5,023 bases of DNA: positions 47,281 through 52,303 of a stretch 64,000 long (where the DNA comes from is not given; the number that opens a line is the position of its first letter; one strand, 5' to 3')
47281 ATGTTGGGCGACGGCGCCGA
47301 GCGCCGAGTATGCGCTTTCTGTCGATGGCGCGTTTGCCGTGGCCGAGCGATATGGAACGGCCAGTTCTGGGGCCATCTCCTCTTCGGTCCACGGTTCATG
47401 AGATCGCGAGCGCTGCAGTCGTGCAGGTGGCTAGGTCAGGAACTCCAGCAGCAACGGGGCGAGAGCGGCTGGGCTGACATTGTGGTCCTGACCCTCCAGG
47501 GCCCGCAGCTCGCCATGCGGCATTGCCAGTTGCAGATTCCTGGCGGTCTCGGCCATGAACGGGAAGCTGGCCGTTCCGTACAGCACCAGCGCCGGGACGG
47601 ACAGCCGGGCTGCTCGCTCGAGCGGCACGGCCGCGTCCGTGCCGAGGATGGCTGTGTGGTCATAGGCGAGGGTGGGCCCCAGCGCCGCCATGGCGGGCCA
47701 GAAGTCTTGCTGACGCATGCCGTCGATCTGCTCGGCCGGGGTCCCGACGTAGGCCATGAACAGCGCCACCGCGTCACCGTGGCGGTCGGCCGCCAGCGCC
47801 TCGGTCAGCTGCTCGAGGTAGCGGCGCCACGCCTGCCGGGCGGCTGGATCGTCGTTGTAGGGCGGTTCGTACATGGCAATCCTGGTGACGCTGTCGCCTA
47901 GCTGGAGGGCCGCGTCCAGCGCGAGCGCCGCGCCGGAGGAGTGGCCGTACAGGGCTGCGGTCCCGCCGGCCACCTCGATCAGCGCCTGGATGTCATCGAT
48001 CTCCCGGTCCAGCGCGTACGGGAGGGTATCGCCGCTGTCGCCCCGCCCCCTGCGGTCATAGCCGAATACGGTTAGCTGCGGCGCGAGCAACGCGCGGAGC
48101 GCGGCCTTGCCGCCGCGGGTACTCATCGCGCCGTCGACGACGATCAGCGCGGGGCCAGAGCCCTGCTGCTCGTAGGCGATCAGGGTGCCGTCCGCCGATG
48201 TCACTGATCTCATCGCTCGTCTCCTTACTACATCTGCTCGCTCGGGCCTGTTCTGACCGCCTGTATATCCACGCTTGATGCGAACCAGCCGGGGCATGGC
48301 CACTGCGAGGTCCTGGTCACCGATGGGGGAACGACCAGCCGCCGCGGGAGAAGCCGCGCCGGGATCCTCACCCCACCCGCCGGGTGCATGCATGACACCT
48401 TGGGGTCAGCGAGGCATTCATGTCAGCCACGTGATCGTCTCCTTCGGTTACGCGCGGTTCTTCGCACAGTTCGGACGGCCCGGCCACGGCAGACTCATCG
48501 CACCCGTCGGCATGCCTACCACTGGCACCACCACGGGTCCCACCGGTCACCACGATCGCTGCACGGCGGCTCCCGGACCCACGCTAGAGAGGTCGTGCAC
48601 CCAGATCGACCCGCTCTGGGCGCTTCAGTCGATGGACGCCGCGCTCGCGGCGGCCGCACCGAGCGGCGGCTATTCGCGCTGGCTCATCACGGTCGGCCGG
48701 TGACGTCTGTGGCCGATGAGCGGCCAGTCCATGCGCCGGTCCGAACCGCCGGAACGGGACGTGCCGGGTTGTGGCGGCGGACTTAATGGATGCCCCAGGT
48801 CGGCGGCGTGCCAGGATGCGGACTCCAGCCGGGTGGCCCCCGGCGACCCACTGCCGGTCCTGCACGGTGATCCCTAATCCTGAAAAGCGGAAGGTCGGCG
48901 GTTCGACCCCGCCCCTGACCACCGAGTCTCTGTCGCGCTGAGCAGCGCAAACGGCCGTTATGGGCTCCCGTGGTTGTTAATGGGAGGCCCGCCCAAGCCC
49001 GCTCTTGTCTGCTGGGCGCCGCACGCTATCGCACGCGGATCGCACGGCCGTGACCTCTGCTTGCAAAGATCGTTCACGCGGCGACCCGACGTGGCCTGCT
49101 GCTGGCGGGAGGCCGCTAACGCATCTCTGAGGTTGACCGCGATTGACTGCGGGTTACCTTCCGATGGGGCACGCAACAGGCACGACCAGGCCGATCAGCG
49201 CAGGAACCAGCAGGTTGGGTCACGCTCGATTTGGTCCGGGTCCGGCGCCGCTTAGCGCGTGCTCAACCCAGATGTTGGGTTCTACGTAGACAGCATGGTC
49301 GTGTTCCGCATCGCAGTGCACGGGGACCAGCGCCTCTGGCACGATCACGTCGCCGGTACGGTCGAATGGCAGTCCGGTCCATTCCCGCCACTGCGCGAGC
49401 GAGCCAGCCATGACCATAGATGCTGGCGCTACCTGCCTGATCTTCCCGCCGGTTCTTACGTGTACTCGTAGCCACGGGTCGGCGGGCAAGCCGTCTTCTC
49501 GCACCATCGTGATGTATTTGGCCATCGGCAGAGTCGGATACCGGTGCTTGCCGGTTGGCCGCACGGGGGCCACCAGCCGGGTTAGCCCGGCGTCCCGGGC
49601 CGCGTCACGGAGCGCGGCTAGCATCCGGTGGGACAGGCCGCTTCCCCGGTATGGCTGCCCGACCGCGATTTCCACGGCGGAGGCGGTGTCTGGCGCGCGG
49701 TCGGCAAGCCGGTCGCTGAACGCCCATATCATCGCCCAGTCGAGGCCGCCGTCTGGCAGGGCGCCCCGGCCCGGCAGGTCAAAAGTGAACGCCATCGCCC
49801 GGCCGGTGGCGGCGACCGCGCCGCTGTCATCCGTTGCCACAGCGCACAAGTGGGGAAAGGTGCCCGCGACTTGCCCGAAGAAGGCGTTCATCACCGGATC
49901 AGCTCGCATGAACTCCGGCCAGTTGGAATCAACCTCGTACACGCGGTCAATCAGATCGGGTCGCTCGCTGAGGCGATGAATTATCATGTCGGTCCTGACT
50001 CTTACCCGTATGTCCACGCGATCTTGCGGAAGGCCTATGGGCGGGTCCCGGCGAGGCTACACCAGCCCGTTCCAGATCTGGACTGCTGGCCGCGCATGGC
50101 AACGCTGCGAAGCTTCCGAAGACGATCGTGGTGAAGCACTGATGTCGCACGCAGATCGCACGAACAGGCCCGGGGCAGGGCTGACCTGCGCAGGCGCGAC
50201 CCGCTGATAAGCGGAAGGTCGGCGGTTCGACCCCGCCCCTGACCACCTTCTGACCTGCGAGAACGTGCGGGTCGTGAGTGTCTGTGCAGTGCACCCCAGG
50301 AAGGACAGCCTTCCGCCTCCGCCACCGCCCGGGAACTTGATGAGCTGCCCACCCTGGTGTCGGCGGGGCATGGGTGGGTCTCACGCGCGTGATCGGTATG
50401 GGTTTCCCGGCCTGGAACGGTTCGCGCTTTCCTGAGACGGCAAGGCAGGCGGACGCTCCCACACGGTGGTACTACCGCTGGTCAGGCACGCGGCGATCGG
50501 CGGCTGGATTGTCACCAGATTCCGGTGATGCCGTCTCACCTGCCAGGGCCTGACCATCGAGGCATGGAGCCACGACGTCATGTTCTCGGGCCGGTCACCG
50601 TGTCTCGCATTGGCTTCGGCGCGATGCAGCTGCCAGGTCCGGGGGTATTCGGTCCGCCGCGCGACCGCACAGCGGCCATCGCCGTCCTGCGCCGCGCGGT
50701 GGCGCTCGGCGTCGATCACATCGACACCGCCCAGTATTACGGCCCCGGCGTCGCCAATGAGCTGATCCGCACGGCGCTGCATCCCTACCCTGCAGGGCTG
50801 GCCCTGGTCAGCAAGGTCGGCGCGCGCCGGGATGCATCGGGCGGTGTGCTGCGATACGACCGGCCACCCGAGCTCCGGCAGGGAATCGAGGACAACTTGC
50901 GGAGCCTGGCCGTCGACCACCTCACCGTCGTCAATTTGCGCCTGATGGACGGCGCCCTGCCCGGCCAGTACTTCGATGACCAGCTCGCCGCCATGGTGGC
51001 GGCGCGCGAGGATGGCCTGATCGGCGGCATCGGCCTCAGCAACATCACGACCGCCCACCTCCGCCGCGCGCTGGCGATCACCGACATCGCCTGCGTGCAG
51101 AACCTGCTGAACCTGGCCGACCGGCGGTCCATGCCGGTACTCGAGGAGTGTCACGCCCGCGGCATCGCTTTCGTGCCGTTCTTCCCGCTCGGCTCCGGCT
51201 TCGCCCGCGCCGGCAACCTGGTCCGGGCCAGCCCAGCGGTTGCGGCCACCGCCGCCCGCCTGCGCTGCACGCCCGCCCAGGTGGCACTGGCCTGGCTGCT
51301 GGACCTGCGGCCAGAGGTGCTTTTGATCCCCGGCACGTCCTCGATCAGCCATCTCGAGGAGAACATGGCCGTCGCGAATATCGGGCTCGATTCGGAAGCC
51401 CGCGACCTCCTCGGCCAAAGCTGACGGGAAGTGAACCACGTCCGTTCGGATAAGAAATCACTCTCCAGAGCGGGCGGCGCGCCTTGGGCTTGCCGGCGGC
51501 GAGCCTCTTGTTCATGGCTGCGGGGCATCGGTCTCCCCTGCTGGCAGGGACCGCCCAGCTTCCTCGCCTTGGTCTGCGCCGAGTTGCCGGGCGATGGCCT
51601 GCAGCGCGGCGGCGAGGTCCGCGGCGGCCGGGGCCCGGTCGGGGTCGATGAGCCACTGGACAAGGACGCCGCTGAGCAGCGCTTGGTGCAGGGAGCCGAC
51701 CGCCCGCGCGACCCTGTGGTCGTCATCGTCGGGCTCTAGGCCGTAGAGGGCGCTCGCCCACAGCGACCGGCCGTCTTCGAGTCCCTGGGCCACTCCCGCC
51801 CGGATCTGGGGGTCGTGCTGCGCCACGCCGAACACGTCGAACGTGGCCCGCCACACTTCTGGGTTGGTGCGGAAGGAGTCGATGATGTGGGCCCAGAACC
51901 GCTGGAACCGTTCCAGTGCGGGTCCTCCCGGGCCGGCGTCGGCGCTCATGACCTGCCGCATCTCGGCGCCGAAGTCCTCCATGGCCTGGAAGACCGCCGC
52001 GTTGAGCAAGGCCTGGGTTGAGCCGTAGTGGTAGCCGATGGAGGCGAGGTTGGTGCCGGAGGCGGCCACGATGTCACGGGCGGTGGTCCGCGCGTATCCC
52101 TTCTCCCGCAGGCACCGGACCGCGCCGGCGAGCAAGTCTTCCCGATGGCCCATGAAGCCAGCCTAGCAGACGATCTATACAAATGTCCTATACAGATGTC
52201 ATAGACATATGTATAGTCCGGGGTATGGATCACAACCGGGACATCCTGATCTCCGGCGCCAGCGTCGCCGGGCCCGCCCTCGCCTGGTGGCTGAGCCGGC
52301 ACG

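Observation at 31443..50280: Tandem accretion of islands at tRNA-Phe: four copies of the tRNA 3' part plus a fifth remnant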

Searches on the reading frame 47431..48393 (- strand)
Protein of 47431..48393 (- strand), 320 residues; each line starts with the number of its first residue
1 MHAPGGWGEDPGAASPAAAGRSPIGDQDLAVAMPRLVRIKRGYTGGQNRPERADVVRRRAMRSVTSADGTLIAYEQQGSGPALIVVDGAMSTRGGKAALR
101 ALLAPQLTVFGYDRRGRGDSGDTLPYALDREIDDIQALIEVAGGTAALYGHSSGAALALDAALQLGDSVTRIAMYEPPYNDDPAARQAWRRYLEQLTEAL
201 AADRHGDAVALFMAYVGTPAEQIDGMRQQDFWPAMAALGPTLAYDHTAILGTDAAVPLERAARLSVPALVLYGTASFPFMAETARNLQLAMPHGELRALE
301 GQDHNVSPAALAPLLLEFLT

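Call 10: search_protein_families(library=pfam, proteins=[window:47431-48393:-], max_evalue=0.01)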
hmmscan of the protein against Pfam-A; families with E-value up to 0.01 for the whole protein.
window:47431-48393:- (320 aa): 3 families
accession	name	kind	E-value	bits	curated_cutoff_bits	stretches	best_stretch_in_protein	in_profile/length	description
PF12697.13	Abhydrolase_6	-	4e-10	41.2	26.3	1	98-306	19-206/217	Alpha/beta hydrolase family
PF12146.15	Hydrolase_4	-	2.7e-08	33.8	27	1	98-276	23-202/239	Serine aminopeptidase, S33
PF00561.26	Abhydrolase_1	-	1.6e-07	31.7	25.8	1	100-305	20-239/245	alpha/beta hydrolase fold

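Call 49: find_homologous_proteins(query=window:47431-48393:-, max_evalue=1e-40)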
Query window:47431-48393:- (320 aa): 5358 proteins with E <= 1e-40 among 8000 candidates; the best 120 are listed.
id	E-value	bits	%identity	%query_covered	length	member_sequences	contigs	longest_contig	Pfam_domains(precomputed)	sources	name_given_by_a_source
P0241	7.9e-156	536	96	81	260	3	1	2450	PF12697.14,PF00561.27,PF12146.16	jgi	jgi:pimeloyl-ACP methyl ester carboxylesterase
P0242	2.9e-155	535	97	81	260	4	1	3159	PF12697.14,PF00561.27,PF12146.16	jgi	jgi:pimeloyl-ACP methyl ester carboxylesterase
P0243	1.1e-151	523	94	81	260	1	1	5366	PF12697.14,PF00561.27,PF12146.16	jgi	jgi:pimeloyl-ACP methyl ester carboxylesterase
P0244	6.9e-151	520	93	81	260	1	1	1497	PF12697.14,PF00561.27,PF12146.16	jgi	jgi:pimeloyl-ACP methyl ester carboxylesterase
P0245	6.1e-149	514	93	81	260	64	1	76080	PF12697.14,PF00561.27,PF12146.16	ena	-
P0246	1.4e-146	506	91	81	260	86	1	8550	PF12697.14,PF00561.27,PF12146.16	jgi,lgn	jgi:pimeloyl-ACP methyl ester carboxylesterase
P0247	8.3e-145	500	90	81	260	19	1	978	PF12697.14,PF00561.27,PF12146.16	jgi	jgi:pimeloyl-ACP methyl ester carboxylesterase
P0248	1.1e-144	500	89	81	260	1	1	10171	PF12697.14,PF00561.27,PF12146.16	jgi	jgi:pimeloyl-ACP methyl ester carboxylesterase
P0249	3.2e-144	498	88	81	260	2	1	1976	PF12697.14,PF00561.27,PF12146.16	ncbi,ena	-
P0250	3.4e-144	498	89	81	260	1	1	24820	PF12697.14,PF00561.27,PF12146.16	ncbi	ncbi:MAG: alpha/beta fold hydrolase [Streptosporangiaceae bacterium]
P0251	9.9e-143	493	89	81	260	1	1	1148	PF12697.14,PF00561.27,PF12146.16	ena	-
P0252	3.9e-142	491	89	80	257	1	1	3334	PF12697.14,PF00561.27,PF12146.16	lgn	-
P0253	8.8e-142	490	86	81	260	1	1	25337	PF12697.14,PF00561.27,PF12146.16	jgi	jgi:pimeloyl-ACP methyl ester carboxylesterase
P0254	9.5e-142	490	90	81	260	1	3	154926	PF12697.14,PF00561.27,PF12146.16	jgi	jgi:pimeloyl-ACP methyl ester carboxylesterase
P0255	1.0e-141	490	88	81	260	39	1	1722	PF12697.14,PF00561.27,PF12146.16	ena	-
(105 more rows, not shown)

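Call 50: find_encoding_contigs(protein=P0245, flank=10000, max_places=3)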
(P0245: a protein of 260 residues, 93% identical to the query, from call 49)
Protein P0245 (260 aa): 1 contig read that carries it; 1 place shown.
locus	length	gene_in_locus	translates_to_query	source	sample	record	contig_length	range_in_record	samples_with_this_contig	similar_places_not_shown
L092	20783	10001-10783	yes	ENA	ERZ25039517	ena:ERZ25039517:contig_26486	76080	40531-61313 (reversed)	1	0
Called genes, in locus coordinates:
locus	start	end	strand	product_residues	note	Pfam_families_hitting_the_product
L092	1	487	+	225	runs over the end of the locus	PF00072:Response_reg, PF08279:HTH_11 (weak), PF09339:HTH_IclR (weak), PF13412:HTH_24 (weak)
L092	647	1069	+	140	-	-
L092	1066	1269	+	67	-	-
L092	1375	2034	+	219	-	-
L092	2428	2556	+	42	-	-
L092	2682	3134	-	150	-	-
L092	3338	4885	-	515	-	PF13231:PMT_2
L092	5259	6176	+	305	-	PF02899:Phage_int_SAM_1, PF00589:Phage_integrase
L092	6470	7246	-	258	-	PF18029:Glyoxalase_6 (weak), PF22677:Ble-like_N (weak), PF00903:Glyoxalase, PF18029:Glyoxalase_6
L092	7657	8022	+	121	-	PF04978:MST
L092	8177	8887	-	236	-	-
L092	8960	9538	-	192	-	PF01872:RibD_C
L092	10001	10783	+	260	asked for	PF12146:Hydrolase_4 (weak), PF00561:Abhydrolase_1 (weak), PF12697:Abhydrolase_6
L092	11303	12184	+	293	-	PF00581:Rhodanese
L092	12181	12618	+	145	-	PF02657:SufE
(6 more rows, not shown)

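Call 51: find_encoding_contigs(protein=P0254, flank=10000, max_places=3)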
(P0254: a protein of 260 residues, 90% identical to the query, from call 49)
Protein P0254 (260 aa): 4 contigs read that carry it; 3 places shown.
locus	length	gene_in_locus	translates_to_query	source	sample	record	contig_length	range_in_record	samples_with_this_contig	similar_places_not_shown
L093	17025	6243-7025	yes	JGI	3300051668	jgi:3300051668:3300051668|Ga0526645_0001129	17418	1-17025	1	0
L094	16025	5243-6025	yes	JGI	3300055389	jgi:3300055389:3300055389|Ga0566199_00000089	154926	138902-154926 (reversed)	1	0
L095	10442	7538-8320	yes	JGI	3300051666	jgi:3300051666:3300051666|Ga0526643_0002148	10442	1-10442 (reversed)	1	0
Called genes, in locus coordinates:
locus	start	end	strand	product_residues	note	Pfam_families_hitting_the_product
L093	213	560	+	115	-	-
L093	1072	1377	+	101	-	PF00188:CAP (weak)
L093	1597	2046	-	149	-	PF18029:Glyoxalase_6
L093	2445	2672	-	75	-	-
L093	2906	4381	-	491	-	PF13249:SQHop_cyclase_N (faint)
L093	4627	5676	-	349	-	PF02668:TauD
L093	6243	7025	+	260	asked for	PF12697:Abhydrolase_6, PF00561:Abhydrolase_1, PF12146:Hydrolase_4 (weak)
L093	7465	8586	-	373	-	PF00672:HAMP (weak), PF00512:HisKA, PF02518:HATPase_c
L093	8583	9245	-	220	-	PF00072:Response_reg, PF00486:Trans_reg_C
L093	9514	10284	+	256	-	PF00005:ABC_tran, PF13304:AAA_21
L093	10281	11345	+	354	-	PF26999:ABC-2_memb_rel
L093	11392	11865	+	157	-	-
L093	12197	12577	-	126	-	PF00067:p450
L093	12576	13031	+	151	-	-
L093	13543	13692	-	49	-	-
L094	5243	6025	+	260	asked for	PF12697:Abhydrolase_6, PF00561:Abhydrolase_1, PF12146:Hydrolase_4 (weak)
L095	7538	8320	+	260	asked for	PF12697:Abhydrolase_6, PF00561:Abhydrolase_1, PF12146:Hydrolase_4 (weak)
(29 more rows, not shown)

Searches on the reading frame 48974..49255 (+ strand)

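Call 59: search_protein_families(library=ncbifam, proteins=[window:48974-49255:+], max_evalue=0.1)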
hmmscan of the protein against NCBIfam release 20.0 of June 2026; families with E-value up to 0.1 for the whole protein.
window:48974-49255:+ (93 aa): 0 families

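Call 60: search_protein_families(library=phrogs, proteins=[window:48974-49255:+], max_evalue=0.01)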
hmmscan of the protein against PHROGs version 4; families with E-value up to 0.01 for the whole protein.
window:48974-49255:+ (93 aa): 1 family
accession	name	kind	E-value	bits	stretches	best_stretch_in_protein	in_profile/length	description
phrog_24891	-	head and packaging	0.003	16.9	1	29-82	33-86/773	virion structural protein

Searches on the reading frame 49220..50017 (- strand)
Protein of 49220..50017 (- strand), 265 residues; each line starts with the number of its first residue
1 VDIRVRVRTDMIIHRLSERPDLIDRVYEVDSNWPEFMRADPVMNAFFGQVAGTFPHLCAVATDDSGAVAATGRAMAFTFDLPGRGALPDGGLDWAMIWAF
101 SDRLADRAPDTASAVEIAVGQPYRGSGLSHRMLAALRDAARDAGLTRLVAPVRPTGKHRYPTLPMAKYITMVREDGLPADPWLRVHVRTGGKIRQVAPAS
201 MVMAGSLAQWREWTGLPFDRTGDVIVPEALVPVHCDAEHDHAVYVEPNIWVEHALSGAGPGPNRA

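Call 10: search_protein_families(library=pfam, proteins=[window:49220-50017:-], max_evalue=0.01)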
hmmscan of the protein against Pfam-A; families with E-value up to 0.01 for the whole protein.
window:49220-50017:- (265 aa): 1 family
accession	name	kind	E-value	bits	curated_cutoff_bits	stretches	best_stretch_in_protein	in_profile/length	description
PF00583.31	Acetyltransf_1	-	5e-05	24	20.7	1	99-155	55-103/116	Acetyltransferase (GNAT) family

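Call 59: search_protein_families(library=ncbifam, proteins=[window:49220-50017:-], max_evalue=0.1)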
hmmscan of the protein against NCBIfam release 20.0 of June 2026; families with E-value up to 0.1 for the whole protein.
window:49220-50017:- (265 aa): 3 families
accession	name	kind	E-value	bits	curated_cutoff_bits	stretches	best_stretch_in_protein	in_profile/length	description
NF040503.1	resist_ArsN1a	equivalog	0.012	15.3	170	1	93-152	61-117/159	arsinothricin resistance N-acetyltransferase ArsN1 family A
TIGR01575.1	rimI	equivalog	0.065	13.4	86.4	0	109-154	53-98/132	ribosomal protein S18-alanine N-acetyltransferase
NF000359.1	sat3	exception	0.086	12.9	360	0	113-143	97-127/180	streptothricin N-acetyltransferase Sat3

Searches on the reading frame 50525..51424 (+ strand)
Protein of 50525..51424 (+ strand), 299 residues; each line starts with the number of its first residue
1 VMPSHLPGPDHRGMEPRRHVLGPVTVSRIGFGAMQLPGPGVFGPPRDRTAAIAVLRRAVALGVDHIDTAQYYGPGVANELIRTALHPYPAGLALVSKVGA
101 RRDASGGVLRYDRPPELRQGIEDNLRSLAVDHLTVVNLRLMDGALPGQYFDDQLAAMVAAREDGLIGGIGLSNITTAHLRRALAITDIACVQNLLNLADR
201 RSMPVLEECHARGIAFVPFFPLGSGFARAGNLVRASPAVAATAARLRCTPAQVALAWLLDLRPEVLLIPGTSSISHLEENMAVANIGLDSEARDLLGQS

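Call 10: search_protein_families(library=pfam, proteins=[window:50525-51424:+], max_evalue=0.01)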
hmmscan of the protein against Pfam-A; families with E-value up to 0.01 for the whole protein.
window:50525-51424:+ (299 aa): 1 family
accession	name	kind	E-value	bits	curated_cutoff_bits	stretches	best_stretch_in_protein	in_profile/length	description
PF00248.27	Aldo_ket_red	-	1.6e-42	146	24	1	28-291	1-281/291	Aldo/keto reductase family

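Call 13: find_encoding_contigs(protein=window:50525-51424:+, flank=10000, max_places=10)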
Protein window:50525-51424:+ (299 aa): no gene with exactly this product is on record in the collection.

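Call 42: find_homologous_proteins(query=window:50525-51424:+, max_evalue=1e-60)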
Query window:50525-51424:+ (299 aa): 7954 proteins with E <= 1e-60 among 8000 candidates; the best 120 are listed.
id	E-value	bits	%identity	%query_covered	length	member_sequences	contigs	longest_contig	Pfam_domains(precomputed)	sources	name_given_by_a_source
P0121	2.0e-172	590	95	96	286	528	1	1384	PF00248.28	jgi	jgi:aryl-alcohol dehydrogenase-like predicted oxidoreductase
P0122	9.6e-168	575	80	100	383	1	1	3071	PF00248.28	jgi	jgi:pyridoxine 4-dehydrogenase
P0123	1.1e-167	575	91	99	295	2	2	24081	PF00248.28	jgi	jgi:pyridoxine 4-dehydrogenase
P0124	1.2e-166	571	90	99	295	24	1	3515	PF00248.28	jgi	jgi:pyridoxine 4-dehydrogenase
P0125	1.3e-165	568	88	99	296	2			PF00248.28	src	-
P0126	1.3e-164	565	88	99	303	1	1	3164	PF00248.28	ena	-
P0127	6.2e-164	562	93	95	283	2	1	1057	PF00248.28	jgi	jgi:pyridoxine 4-dehydrogenase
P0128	5.7e-163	559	92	95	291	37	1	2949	PF00248.28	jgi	jgi:pyridoxine 4-dehydrogenase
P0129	2.4e-162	557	94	91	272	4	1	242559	PF00248.28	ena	-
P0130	3.0e-162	557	91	95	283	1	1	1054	PF00248.28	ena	-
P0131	5.2e-162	556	87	99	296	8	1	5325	PF00248.28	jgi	jgi:aryl-alcohol dehydrogenase-like predicted oxidoreductase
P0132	1.1e-161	555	92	95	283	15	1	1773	PF00248.28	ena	-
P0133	6.7e-161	552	92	95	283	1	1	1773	PF00248.28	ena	-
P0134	6.4e-160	549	90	95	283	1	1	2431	PF00248.28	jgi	jgi:aryl-alcohol dehydrogenase-like predicted oxidoreductase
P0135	7.1e-160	549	90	95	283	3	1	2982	PF00248.28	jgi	jgi:pyridoxine 4-dehydrogenase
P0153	4.0e-151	520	92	88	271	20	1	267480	PF00248.28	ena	-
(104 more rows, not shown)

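Call 43: find_encoding_contigs(protein=P0129, flank=10000, max_places=3)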
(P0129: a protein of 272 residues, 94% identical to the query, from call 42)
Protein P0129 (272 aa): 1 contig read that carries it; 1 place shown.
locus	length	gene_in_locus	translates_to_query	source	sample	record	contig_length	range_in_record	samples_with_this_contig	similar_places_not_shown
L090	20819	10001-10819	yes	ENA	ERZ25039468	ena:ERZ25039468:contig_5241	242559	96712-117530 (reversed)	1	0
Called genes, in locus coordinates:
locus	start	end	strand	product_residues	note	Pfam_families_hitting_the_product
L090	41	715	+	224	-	-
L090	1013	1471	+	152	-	-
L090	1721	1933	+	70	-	-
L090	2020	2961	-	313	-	-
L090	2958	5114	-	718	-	PF00082:Peptidase_S8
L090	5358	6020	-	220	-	-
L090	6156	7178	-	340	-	PF12679:ABC2_membrane_2 (weak), PF26999:ABC-2_memb_rel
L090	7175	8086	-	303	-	PF00005:ABC_tran, PF13304:AAA_21 (weak)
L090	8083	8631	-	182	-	PF00392:GntR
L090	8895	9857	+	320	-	PF00561:Abhydrolase_1, PF12146:Hydrolase_4, PF12697:Abhydrolase_6, PF00561:Abhydrolase_1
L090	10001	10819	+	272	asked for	PF00248:Aldo_ket_red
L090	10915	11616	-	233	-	PF08044:DUF1707, PF09922:LiaF-like_C (weak)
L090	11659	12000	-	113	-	PF04978:MST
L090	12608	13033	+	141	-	PF06305:LapA_dom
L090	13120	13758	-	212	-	PF00440:TetR_N, PF21597:TetR_C_43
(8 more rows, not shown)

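Call 44: find_encoding_contigs(protein=P0153, flank=10000, max_places=3)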
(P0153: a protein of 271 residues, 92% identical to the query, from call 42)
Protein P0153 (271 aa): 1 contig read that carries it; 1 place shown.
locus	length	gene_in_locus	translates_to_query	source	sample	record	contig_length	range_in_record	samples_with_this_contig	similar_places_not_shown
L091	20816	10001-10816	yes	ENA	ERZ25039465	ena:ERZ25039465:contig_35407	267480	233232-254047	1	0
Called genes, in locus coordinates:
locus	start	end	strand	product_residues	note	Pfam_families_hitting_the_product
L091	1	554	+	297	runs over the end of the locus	PF21863:HTH_67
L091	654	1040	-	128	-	PF13577:SnoaL_4 (weak), PF12680:SnoaL_2, PF14534:DUF4440 (faint)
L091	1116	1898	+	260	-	PF00248:Aldo_ket_red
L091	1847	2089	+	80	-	PF00248:Aldo_ket_red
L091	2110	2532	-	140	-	-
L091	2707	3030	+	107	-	PF03795:YCII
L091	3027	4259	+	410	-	PF04542:Sigma70_r2 (weak), PF08281:Sigma70_r4_2, PF20239:DUF6596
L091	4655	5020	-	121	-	PF00378:ECH_1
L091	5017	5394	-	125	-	PF00378:ECH_1, PF16113:ECH_2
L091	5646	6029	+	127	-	PF00903:Glyoxalase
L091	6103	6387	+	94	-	-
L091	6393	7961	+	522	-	PF00501:AMP-binding, PF13193:AMP-binding_C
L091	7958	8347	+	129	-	-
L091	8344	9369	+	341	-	PF00119:ATP-synt_A, PF00137:ATP-synt_C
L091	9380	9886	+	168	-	PF00430:ATP-synt_B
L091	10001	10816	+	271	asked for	PF00248:Aldo_ket_red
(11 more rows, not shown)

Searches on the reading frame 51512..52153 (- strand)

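Call 10: search_protein_families(library=pfam, proteins=[window:51512-52153:-], max_evalue=0.01)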
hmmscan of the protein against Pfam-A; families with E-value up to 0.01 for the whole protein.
window:51512-52153:- (213 aa): 3 families
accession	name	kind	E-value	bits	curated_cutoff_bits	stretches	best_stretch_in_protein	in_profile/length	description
PF00440.29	TetR_N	-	5.3e-10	39.4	24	1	7-53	1-47/47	Bacterial regulatory proteins, tetR family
PF13977.11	TetR_C_6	-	6e-08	33.3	27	1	81-191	3-114/115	BetI-type transcriptional repressor, C-terminal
PF17940.6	TetR_C_31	-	1.6e-06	28.6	27.4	1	81-188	4-105/107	Tetracyclin repressor-like, C-terminal domain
